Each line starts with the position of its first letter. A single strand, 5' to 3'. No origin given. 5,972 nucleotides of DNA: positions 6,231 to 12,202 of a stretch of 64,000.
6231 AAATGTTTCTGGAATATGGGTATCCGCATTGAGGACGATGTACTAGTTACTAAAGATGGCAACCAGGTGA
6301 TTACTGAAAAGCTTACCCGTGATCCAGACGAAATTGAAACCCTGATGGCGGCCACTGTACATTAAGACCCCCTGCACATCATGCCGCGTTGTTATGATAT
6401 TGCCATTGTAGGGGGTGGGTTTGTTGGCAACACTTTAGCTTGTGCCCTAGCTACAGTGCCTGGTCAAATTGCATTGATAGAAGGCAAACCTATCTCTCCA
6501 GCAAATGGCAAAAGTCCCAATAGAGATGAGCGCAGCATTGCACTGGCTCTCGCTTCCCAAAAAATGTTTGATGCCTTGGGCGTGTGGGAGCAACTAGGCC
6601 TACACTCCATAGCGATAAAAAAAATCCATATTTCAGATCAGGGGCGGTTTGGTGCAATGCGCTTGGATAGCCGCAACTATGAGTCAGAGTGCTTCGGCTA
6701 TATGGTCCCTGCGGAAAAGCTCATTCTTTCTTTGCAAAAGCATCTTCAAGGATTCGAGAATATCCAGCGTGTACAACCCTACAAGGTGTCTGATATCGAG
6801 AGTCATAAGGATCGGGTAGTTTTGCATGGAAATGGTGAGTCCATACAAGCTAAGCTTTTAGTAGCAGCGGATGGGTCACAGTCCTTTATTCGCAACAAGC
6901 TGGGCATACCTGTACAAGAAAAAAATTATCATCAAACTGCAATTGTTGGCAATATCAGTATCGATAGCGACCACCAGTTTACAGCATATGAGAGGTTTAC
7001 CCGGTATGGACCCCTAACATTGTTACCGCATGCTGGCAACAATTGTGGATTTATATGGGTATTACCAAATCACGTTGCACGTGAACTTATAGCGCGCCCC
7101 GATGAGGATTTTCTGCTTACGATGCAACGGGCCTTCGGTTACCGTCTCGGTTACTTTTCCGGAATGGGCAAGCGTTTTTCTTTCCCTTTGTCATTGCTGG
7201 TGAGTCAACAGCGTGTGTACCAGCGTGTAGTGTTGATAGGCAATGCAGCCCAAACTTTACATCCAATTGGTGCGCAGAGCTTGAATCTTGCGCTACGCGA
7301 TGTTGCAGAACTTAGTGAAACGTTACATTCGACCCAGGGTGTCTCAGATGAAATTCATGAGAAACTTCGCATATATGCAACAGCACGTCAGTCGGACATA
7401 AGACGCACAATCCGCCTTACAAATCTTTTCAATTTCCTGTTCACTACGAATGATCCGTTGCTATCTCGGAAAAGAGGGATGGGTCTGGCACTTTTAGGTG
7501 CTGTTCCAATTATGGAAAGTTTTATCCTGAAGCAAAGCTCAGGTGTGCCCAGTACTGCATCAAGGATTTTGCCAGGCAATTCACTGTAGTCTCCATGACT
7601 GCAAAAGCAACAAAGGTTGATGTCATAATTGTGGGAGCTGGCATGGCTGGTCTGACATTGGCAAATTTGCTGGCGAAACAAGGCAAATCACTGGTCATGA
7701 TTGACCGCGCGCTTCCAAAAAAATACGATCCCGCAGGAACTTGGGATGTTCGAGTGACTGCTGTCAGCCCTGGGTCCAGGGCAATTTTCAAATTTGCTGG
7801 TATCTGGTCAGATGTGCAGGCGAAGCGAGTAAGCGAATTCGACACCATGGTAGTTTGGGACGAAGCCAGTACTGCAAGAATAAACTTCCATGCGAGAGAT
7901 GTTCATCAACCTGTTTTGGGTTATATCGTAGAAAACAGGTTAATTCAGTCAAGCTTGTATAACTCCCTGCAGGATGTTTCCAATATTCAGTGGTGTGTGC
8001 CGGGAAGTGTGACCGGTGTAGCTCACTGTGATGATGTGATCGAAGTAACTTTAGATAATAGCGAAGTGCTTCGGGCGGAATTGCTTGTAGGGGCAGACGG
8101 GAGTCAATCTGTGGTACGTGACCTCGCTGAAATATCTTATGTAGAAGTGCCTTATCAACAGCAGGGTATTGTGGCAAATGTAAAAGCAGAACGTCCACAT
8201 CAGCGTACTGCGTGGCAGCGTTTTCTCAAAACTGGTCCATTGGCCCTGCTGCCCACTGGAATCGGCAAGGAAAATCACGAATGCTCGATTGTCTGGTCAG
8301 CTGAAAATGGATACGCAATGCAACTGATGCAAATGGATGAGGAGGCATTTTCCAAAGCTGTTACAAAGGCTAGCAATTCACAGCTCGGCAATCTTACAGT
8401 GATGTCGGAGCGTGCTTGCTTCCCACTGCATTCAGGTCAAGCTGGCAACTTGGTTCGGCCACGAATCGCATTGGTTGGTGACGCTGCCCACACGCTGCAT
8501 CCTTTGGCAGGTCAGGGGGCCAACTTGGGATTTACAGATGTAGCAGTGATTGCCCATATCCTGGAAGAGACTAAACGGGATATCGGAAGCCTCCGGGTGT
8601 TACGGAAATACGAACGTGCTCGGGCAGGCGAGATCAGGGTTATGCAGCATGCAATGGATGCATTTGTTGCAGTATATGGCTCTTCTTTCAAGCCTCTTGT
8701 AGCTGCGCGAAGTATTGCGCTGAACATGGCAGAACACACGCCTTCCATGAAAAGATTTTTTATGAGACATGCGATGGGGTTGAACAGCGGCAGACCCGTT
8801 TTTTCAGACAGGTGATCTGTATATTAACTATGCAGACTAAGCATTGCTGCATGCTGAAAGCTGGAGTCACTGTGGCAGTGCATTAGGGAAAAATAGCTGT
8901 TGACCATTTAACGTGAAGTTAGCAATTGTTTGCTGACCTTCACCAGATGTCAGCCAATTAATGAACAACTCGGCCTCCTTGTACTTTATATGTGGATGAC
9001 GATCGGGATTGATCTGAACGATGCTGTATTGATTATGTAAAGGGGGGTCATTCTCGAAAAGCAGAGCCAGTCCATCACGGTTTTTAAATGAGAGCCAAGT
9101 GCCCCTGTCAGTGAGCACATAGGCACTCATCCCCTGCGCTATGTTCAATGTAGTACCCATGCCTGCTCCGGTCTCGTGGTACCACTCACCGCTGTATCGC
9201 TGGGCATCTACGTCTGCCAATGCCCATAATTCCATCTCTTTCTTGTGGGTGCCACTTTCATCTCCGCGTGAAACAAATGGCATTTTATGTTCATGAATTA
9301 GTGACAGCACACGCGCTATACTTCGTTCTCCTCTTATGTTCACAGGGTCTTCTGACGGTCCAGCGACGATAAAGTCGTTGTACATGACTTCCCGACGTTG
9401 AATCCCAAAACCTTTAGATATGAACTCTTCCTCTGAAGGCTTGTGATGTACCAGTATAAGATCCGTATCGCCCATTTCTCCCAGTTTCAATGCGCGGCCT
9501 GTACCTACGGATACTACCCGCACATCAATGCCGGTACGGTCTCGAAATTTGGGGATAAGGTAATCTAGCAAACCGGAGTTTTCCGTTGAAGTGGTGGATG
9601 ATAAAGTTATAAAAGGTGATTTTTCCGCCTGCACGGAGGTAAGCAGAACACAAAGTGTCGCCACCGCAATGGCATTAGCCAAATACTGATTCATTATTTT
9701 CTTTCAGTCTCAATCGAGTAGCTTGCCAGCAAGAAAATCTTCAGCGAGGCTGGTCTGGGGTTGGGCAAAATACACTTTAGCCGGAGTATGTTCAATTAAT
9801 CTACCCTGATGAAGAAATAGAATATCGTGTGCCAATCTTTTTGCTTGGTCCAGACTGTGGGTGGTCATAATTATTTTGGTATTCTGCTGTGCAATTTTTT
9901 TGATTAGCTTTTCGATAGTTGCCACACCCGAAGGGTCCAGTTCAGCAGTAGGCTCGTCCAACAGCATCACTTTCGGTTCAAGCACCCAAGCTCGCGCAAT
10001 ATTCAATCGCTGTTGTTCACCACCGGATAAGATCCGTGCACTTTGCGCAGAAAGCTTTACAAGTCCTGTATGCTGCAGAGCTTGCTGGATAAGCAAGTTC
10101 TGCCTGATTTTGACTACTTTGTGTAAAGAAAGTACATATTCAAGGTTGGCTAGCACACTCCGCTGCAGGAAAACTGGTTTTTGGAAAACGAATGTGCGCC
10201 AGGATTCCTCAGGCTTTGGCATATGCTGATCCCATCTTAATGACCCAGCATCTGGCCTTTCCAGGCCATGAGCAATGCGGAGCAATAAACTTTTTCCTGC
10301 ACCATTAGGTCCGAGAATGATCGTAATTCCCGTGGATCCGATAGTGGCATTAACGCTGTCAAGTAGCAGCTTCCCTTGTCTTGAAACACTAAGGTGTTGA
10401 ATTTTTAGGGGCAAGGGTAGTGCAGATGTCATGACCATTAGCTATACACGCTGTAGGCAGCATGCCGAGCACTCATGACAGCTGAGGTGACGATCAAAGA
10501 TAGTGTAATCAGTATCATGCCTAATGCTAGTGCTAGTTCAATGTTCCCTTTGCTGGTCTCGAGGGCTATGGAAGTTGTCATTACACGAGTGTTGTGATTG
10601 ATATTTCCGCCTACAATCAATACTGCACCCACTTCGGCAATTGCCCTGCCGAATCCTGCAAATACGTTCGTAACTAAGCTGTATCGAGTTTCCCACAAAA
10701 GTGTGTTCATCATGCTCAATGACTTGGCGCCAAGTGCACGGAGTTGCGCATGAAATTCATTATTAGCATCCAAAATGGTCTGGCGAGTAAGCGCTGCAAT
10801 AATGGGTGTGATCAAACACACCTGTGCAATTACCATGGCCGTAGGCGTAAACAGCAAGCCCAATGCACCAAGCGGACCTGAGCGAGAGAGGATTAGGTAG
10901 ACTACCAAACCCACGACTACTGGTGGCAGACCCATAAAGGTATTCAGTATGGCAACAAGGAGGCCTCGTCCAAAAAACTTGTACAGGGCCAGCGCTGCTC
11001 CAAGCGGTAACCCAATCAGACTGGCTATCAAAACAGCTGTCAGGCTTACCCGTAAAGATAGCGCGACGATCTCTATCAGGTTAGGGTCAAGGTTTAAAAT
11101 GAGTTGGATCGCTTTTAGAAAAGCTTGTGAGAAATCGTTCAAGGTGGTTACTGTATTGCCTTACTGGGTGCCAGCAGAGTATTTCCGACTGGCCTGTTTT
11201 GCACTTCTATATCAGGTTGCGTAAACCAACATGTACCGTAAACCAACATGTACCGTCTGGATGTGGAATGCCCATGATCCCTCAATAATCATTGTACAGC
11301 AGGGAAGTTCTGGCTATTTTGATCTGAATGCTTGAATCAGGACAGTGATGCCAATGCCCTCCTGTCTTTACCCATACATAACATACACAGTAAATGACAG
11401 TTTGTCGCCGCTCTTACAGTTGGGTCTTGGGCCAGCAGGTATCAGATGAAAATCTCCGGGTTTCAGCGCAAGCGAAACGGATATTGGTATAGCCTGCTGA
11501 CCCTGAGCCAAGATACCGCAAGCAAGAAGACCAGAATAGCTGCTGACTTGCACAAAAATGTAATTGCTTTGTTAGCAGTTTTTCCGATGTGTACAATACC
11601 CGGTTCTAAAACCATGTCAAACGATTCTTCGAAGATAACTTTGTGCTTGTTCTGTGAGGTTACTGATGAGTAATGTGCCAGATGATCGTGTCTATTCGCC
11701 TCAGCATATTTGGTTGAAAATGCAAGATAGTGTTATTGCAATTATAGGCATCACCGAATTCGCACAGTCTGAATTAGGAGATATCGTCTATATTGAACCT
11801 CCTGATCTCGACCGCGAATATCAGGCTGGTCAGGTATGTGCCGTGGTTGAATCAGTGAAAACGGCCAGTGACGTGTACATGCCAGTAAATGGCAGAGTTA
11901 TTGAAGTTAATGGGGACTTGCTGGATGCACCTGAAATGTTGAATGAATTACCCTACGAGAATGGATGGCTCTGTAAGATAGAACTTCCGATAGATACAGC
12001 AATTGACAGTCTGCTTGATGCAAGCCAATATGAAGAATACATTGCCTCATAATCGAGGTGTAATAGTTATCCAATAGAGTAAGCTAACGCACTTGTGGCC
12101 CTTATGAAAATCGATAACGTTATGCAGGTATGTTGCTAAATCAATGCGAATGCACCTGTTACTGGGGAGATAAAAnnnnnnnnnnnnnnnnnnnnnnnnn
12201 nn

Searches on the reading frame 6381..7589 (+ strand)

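Call 51: search_protein_families(library=pfam, proteins=[window:6381-7589:+], max_evalue=0.00001)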
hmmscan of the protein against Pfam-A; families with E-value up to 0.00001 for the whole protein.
window:6381-7589:+ (402 aa): 1 family
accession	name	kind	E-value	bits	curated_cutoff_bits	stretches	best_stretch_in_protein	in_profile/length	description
PF01494.25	FAD_binding_3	-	5.1e-17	62.6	22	1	6-316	3-319/349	FAD binding domain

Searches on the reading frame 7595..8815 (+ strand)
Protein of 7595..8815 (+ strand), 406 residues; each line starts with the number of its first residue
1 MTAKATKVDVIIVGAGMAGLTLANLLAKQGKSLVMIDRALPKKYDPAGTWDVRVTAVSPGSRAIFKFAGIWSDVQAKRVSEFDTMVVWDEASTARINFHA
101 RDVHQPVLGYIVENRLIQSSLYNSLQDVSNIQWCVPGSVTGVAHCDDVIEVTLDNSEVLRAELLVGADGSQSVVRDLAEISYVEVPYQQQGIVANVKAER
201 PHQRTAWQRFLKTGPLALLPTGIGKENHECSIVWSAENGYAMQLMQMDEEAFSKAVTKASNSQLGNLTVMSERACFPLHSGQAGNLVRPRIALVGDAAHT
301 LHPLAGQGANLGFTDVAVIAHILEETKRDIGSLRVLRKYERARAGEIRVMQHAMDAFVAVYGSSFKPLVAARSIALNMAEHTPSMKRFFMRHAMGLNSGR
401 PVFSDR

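Call 51: search_protein_families(library=pfam, proteins=[window:7595-8815:+], max_evalue=0.00001)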
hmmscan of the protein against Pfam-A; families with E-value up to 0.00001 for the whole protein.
window:7595-8815:+ (406 aa): 3 families
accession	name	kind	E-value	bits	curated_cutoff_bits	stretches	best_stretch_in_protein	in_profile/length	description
PF01494.25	FAD_binding_3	-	8.1e-32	111.2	22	1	7-344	1-339/349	FAD binding domain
PF03486.20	HI0933_like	-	2.7e-06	27.4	50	1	9-174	2-168/244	HI0933-like protein Rossmann domain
PF13450.12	NAD_binding_8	-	5.8e-06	26.9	21.9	0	12-38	1-27/68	NAD(P)-binding Rossmann-like domain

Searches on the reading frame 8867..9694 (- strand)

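Call 51: search_protein_families(library=pfam, proteins=[window:8867-9694:-], max_evalue=0.00001)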
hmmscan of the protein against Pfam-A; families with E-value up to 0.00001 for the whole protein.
window:8867-9694:- (275 aa): 2 families
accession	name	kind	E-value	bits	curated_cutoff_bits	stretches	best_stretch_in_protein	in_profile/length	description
PF12849.12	PBP_like_2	-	5.6e-38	131.7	27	1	30-252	12-267/267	PBP superfamily domain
PF13531.11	SBP_bac_11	-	2.6e-07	31.1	25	1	40-258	10-222/227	Bacterial extracellular solute-binding protein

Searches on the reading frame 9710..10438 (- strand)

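Call 51: search_protein_families(library=pfam, proteins=[window:9710-10438:-], max_evalue=0.00001)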
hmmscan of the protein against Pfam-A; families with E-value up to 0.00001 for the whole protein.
window:9710-10438:- (242 aa): 3 families
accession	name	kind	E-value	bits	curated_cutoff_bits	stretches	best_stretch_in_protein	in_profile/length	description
PF00005.33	ABC_tran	-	4.7e-26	92.4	25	1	26-165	1-137/137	ABC transporter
PF13304.12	AAA_21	-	1.9e-11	45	27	0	154-195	257-299/304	AAA domain, putative AbiEii toxin, Type IV TA system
PF02463.25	SMC_N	-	5.1e-07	29.8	40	0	136-200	136-203/220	RecF/RecN/SMC N terminal domain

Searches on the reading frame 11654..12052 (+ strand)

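Call 52: search_protein_families(library=pfam, proteins=[window:11654-12052:+], max_evalue=0.00001)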
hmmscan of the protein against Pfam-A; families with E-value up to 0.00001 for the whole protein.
window:11654-12052:+ (132 aa): 1 family
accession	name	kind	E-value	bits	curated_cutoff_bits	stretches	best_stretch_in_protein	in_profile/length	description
PF01597.25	GCV_H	-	2.8e-36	124.6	22.2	1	13-130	2-119/122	Glycine cleavage H-protein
